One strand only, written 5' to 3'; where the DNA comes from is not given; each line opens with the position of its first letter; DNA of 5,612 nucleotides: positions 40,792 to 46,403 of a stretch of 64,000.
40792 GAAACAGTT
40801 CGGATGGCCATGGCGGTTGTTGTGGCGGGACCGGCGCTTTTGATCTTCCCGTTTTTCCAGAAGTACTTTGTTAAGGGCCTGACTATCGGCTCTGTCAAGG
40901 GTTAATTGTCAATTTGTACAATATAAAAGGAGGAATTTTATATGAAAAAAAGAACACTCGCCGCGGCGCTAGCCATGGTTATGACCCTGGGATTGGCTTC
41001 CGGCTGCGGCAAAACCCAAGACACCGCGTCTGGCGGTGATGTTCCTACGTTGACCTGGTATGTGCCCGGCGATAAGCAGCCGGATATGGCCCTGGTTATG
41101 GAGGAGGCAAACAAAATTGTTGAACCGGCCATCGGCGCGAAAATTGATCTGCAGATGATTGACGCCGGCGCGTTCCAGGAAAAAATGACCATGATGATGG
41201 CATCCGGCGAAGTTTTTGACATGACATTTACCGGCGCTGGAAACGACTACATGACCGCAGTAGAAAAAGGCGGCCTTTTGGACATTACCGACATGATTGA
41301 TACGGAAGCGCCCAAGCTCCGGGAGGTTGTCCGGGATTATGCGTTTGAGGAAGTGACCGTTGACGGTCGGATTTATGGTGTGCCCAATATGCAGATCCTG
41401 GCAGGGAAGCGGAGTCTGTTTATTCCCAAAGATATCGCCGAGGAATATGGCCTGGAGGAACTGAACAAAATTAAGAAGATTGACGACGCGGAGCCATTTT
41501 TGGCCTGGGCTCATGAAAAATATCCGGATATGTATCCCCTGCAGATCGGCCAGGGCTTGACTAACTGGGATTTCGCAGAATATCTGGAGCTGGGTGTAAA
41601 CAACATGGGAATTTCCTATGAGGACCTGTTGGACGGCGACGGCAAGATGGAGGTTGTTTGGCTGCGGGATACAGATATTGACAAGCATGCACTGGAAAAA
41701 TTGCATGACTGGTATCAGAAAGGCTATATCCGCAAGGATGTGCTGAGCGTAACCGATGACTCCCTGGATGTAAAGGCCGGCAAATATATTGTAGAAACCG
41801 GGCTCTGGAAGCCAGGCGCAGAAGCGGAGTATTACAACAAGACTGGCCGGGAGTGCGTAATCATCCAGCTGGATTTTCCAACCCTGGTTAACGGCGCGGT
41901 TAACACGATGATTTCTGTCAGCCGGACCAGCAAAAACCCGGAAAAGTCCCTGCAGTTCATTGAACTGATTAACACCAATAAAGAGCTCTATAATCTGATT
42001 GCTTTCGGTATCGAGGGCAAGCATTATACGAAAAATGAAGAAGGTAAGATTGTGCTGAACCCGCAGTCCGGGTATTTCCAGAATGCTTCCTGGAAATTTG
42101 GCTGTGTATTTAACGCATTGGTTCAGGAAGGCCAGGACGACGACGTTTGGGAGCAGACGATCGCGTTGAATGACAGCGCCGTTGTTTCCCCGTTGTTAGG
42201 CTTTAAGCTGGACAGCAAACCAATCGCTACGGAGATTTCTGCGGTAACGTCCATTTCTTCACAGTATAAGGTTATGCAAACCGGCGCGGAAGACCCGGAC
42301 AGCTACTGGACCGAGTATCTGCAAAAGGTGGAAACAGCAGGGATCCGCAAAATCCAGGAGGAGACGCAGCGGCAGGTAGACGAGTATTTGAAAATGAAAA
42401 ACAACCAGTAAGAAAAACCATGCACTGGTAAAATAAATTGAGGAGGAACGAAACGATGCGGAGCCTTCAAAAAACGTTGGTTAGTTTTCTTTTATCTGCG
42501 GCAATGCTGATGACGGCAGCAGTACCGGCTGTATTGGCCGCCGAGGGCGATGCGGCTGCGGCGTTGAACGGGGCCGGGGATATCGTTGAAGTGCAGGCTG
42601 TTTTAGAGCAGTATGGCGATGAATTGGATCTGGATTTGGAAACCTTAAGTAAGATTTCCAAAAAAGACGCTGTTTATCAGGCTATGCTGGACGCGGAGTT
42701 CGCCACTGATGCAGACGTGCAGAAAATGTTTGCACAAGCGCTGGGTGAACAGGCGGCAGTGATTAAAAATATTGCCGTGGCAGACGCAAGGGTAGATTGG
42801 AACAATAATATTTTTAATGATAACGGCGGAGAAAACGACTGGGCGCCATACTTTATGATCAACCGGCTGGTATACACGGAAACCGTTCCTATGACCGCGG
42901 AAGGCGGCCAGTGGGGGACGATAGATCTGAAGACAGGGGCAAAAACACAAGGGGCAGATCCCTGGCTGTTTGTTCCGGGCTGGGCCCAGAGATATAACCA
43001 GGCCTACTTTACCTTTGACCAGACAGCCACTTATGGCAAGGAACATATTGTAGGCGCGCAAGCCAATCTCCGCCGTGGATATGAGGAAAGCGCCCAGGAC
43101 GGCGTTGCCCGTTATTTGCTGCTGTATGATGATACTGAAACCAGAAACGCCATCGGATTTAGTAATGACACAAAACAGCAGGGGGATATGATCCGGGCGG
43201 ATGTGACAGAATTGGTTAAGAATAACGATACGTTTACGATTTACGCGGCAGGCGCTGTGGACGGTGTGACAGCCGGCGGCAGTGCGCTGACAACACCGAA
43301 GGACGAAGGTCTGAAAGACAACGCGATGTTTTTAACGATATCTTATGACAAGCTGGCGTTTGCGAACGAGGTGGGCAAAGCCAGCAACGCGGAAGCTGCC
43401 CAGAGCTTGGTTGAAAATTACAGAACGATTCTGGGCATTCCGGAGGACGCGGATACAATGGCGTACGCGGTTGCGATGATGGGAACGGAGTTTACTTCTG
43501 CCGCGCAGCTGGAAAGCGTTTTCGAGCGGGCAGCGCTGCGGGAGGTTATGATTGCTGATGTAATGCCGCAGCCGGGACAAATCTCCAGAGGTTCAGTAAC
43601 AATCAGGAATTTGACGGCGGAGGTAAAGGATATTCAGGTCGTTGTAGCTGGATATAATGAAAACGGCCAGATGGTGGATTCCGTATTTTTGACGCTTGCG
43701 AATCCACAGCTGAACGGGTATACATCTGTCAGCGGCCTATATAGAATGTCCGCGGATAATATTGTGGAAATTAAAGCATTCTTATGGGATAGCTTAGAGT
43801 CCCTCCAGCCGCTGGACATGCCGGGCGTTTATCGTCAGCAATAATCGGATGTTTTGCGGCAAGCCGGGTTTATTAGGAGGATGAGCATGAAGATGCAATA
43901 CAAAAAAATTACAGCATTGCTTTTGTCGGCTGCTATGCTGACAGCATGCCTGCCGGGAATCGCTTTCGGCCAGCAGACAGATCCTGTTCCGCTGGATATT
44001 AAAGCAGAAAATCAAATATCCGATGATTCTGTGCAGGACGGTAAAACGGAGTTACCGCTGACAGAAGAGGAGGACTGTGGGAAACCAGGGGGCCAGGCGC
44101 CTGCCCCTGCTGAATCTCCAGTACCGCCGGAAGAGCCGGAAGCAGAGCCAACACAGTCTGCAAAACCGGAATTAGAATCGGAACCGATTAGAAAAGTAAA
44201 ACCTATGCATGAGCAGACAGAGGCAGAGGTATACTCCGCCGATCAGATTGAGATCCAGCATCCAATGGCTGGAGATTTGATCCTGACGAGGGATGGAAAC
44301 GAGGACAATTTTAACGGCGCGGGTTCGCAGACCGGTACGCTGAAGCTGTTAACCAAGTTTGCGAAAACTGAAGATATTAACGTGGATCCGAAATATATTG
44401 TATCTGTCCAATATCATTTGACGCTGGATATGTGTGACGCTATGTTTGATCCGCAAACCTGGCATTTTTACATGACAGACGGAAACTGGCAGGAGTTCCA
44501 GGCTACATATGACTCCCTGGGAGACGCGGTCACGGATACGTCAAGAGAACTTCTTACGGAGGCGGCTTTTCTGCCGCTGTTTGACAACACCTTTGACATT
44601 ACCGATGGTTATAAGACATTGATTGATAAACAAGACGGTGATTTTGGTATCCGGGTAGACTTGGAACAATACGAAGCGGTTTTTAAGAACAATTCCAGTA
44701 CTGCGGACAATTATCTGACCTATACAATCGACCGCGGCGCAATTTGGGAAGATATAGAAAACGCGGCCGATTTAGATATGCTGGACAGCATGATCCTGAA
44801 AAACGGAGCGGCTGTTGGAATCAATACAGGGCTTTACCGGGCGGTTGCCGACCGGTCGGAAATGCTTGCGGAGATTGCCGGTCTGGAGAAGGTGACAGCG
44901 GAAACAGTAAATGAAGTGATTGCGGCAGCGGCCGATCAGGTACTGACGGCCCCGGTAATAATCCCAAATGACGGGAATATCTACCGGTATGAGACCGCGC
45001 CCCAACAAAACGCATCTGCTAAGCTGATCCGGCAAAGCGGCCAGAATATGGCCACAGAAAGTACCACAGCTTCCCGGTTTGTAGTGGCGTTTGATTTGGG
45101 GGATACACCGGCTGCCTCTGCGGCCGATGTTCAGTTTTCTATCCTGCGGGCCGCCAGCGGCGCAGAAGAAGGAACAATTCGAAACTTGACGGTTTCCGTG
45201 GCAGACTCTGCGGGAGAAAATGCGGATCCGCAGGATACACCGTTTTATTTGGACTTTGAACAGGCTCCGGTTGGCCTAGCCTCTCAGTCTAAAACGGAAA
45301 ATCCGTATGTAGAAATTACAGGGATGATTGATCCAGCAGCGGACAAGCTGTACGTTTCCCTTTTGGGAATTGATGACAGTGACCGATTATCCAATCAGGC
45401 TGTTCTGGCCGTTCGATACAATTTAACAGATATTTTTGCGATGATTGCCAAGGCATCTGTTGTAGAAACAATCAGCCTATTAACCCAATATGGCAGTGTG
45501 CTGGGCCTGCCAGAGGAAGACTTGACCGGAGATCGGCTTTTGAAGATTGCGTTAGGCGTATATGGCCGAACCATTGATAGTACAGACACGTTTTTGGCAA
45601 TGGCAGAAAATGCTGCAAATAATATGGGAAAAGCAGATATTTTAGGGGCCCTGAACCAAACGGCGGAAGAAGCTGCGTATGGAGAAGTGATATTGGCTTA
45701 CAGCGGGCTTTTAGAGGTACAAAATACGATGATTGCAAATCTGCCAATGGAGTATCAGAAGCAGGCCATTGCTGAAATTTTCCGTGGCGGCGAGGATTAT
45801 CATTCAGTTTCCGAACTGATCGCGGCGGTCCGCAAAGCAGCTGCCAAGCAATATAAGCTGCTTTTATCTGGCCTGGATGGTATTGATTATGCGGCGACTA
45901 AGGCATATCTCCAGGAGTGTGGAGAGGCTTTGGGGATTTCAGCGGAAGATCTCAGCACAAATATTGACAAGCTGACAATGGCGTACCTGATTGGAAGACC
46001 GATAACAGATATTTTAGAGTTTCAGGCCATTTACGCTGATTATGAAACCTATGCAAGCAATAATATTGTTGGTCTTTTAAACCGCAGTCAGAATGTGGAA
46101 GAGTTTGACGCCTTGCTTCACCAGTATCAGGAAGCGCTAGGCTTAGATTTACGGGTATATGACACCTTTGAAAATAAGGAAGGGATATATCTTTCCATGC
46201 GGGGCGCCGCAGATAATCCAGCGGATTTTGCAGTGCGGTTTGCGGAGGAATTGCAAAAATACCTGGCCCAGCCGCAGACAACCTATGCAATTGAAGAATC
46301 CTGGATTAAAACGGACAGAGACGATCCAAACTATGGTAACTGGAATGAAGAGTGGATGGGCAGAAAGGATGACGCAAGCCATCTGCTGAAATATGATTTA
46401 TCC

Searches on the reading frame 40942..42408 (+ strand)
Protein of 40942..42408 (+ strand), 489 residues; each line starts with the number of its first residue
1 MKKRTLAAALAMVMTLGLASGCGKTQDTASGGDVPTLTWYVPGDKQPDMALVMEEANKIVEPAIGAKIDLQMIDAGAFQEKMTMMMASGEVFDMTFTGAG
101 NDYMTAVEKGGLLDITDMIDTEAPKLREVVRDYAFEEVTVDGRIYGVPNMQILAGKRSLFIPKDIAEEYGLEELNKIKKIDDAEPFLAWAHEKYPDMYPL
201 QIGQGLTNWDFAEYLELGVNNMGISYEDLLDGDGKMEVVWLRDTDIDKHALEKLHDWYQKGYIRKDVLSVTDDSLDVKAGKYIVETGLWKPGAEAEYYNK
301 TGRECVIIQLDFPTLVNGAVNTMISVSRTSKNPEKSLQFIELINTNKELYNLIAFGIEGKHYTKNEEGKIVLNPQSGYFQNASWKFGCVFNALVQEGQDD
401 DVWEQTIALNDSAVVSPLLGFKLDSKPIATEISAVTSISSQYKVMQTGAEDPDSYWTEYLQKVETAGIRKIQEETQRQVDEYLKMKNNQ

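Call 9: search_protein_families(library=pfam, proteins=[window:40942-42408:+], max_evalue=0.001)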
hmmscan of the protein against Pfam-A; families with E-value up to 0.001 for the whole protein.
window:40942-42408:+ (489 aa): 2 families
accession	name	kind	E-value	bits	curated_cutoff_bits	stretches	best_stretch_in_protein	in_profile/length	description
PF12010.13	DUF3502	-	1.4e-19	70.7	24.4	1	417-484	1-69/69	Domain of unknown function (DUF3502)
PF01547.30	SBP_bac_1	-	9.3e-08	32.8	26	1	65-347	23-304/307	Bacterial extracellular solute-binding protein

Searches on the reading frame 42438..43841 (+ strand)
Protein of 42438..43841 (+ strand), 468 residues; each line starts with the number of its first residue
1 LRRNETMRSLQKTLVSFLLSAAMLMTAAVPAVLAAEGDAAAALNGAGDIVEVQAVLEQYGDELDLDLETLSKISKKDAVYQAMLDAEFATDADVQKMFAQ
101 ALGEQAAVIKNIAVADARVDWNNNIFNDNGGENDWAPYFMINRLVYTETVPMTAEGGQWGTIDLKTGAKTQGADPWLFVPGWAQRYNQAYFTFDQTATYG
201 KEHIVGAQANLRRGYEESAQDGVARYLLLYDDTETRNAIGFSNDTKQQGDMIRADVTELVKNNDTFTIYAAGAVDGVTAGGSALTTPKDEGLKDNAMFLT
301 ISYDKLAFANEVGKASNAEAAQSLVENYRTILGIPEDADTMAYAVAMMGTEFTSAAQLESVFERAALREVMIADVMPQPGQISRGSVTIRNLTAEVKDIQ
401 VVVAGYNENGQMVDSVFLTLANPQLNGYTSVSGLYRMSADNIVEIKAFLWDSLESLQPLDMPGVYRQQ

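Call 9: search_protein_families(library=pfam, proteins=[window:42438-43841:+], max_evalue=0.001)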
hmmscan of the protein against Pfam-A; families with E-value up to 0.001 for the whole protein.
window:42438-43841:+ (468 aa): 0 families

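Call 38: search_solved_structures(query=window:42438-43841:+, max_evalue=1)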
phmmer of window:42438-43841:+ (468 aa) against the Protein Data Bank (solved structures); distinct sequences matched with E-value up to 1: 2.
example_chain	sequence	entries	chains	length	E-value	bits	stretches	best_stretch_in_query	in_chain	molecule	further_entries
3zbp_A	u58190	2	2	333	0.54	12.4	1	229-324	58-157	PHIKZ039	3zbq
1bs9_A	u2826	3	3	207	0.72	12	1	388-452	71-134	ACETYL XYLAN ESTERASE | ACETYL XYLAN ESTERASE II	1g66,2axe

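Call 75: search_protein_families(library=pfam, proteins=[window:42438-43841:+], max_evalue=1)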
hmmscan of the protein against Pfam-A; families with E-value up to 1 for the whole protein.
window:42438-43841:+ (468 aa): 0 families

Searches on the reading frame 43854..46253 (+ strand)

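Call 75: search_protein_families(library=pfam, proteins=[window:43854-46253:+], max_evalue=1)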
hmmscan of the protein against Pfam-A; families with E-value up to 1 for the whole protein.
window:43854-46253:+ (800 aa): 2 families
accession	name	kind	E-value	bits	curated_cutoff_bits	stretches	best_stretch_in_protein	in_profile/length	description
PF17275.7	DUF5340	-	0.23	12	27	1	636-669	21-54/70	Family of unknown function (DUF5340)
PF08139.17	LPAM_1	-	0.24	12.4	20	1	17-32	2-17/18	Prokaryotic membrane lipoprotein lipid attachment site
